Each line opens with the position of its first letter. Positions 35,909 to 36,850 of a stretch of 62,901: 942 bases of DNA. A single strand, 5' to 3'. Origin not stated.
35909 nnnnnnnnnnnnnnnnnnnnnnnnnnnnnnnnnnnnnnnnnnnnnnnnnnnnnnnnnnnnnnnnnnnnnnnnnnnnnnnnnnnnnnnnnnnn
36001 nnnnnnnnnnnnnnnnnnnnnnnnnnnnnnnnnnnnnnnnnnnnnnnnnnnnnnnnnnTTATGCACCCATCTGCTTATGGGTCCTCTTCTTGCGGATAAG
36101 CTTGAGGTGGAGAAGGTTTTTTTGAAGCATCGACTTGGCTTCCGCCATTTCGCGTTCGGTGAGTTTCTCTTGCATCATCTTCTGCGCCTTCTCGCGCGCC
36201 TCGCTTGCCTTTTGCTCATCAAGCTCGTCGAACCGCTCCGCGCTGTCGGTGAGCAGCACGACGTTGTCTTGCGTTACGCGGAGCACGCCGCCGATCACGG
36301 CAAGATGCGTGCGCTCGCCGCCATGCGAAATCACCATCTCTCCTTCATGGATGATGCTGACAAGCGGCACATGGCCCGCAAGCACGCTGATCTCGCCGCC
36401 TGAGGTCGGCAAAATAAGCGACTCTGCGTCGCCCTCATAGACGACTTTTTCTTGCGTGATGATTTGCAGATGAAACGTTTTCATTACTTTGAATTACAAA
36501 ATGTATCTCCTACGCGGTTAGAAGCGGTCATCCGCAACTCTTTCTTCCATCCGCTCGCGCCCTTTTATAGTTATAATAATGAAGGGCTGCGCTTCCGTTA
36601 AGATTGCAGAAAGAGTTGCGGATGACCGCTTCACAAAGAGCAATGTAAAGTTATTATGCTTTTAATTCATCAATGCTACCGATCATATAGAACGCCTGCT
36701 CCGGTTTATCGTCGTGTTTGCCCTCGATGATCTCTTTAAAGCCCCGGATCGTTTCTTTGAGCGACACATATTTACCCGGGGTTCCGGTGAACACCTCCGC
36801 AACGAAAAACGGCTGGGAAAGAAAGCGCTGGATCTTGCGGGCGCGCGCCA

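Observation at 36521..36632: About 110 nt hairpin elements: conserved asymmetric core found in both orientations, flanked by locus-specific near-perfect 23-24 bp stems, each just upstream of a gene start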

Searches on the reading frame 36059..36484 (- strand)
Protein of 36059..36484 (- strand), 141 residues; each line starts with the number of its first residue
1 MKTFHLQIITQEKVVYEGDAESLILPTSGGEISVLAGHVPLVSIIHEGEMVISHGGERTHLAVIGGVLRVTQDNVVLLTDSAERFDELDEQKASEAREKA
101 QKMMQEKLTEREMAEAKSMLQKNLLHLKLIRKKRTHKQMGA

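Call 42: find_homologous_proteins(query=window:36059-36484:-, max_evalue=1e-10)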
Query window:36059-36484:- (141 aa): 16 proteins with E <= 1e-10 among 39 candidates.
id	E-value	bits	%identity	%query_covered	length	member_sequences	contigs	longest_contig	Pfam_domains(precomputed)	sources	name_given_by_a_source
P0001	9.2e-82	289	100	100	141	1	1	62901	PF02823.22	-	-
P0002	3.4e-73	261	91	99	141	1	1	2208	PF02823.22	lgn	-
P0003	7.2e-70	251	87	100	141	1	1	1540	PF02823.22,PF00401.26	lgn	-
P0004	4.5e-69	248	87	100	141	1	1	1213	PF02823.22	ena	-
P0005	5.0e-69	248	86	99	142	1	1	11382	PF02823.22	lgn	-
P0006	1.0e-68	247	86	99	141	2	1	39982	PF02823.22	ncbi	-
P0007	2.0e-68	246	86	100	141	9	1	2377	PF02823.22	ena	-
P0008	3.3e-68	245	85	100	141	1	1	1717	PF02823.22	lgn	-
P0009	2.9e-65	236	87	96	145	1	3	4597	PF02823.22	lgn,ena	-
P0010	6.6e-65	235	83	96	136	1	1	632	PF02823.22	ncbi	-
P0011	7.6e-65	234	86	96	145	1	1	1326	PF02823.22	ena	-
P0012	9.1e-65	234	82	99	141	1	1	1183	PF02823.22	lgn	-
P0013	1.9e-55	204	71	99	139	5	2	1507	PF02823.22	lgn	-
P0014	4.4e-54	200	72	96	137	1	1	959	PF02823.22,PF00401.26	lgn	-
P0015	2.6e-42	162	59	96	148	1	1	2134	PF02823.22,PF00401.26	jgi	-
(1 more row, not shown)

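Call 43: find_encoding_contigs(protein=P0006, flank=3000, max_places=3)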
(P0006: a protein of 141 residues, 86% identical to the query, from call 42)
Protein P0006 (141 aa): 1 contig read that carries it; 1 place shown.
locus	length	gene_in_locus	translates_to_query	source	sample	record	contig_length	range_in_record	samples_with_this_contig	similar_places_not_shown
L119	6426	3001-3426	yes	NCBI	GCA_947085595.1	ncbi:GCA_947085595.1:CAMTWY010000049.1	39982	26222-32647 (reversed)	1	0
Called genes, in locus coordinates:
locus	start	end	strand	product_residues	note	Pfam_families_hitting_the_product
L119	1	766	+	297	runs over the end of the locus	PF00231:ATP-synt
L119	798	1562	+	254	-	-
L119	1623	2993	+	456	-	PF02874:ATP-synt_ab_N, PF00006:ATP-synt_ab, PF22919:ATP-synt_VA_C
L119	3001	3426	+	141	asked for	PF02823:ATP-synt_DE_N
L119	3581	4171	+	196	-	-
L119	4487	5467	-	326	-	-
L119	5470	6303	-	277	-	PF18931:DUF5680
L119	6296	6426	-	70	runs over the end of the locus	PF13560:HTH_31, PF12844:HTH_19, PF13413:HTH_25 (weak), PF13443:HTH_26, PF01381:HTH_3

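Call 44: find_encoding_contigs(protein=P0005, flank=3000, max_places=3)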
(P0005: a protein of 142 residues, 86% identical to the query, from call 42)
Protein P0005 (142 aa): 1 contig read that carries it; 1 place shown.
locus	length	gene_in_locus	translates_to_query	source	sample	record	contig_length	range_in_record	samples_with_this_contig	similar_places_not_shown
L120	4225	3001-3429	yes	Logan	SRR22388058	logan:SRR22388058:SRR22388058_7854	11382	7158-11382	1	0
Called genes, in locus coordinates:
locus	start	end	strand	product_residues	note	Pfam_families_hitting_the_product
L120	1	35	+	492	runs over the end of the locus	PF00361:Proton_antipo_M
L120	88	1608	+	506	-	PF00329:Complex1_30kDa, PF00346:Complex1_49kDa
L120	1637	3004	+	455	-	PF02874:ATP-synt_ab_N, PF00006:ATP-synt_ab, PF22919:ATP-synt_VA_C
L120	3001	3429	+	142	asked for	PF02823:ATP-synt_DE_N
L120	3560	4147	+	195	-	-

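Call 45: find_encoding_contigs(protein=P0002, flank=3000, max_places=3)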
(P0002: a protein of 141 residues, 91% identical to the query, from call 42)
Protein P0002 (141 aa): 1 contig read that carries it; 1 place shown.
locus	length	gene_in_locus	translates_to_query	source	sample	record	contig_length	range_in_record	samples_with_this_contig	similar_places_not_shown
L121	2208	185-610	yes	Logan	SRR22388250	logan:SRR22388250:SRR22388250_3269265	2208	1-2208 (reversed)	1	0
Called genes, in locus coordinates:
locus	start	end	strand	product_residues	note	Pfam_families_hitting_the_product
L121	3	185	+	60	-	?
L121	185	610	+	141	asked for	PF02823:ATP-synt_DE_N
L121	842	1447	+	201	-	-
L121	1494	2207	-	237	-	?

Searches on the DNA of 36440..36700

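Call 16: search_rna_families(source=window, start=36440, end=36700, threshold=evalue, max_evalue=10, show_alignments=2)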
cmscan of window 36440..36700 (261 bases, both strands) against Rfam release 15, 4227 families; matches with E-value up to 10: 7.
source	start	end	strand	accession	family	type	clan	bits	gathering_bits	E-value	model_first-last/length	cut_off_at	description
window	36518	36634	-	RF04160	MIR868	Gene; miRNA;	-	27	200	0.0016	1-194/194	no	MIR868 microRNA precursor family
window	36452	36537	+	RF01428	snoR128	Gene; snRNA; snoRNA; CD-box;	-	23.9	40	0.22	1-91/91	no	small nucleolar RNA snoR128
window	36513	36640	-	RF03933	MIR6445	Gene; miRNA;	-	22.2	100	0.031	1-117/117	no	MIR6445 microRNA precursor family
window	36515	36682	+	RF02515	AfaR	Gene; sRNA;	-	21.1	100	0.1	1-234/234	no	AfaR small RNA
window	36495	36659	-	RF00925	MIR1027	Gene; miRNA;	-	18.4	150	0.18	1-142/142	no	MIR1027 microRNA precursor family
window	36517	36635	+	RF03246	MIR1515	Gene; miRNA;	-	16.8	140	0.59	1-137/137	no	MIR1515 microRNA precursor family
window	36637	36679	-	RF00350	snoZ152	Gene; snRNA; snoRNA; CD-box;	-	14.1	50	7.8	1-109/109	no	Small nucleolar RNA Z152/R70/R12/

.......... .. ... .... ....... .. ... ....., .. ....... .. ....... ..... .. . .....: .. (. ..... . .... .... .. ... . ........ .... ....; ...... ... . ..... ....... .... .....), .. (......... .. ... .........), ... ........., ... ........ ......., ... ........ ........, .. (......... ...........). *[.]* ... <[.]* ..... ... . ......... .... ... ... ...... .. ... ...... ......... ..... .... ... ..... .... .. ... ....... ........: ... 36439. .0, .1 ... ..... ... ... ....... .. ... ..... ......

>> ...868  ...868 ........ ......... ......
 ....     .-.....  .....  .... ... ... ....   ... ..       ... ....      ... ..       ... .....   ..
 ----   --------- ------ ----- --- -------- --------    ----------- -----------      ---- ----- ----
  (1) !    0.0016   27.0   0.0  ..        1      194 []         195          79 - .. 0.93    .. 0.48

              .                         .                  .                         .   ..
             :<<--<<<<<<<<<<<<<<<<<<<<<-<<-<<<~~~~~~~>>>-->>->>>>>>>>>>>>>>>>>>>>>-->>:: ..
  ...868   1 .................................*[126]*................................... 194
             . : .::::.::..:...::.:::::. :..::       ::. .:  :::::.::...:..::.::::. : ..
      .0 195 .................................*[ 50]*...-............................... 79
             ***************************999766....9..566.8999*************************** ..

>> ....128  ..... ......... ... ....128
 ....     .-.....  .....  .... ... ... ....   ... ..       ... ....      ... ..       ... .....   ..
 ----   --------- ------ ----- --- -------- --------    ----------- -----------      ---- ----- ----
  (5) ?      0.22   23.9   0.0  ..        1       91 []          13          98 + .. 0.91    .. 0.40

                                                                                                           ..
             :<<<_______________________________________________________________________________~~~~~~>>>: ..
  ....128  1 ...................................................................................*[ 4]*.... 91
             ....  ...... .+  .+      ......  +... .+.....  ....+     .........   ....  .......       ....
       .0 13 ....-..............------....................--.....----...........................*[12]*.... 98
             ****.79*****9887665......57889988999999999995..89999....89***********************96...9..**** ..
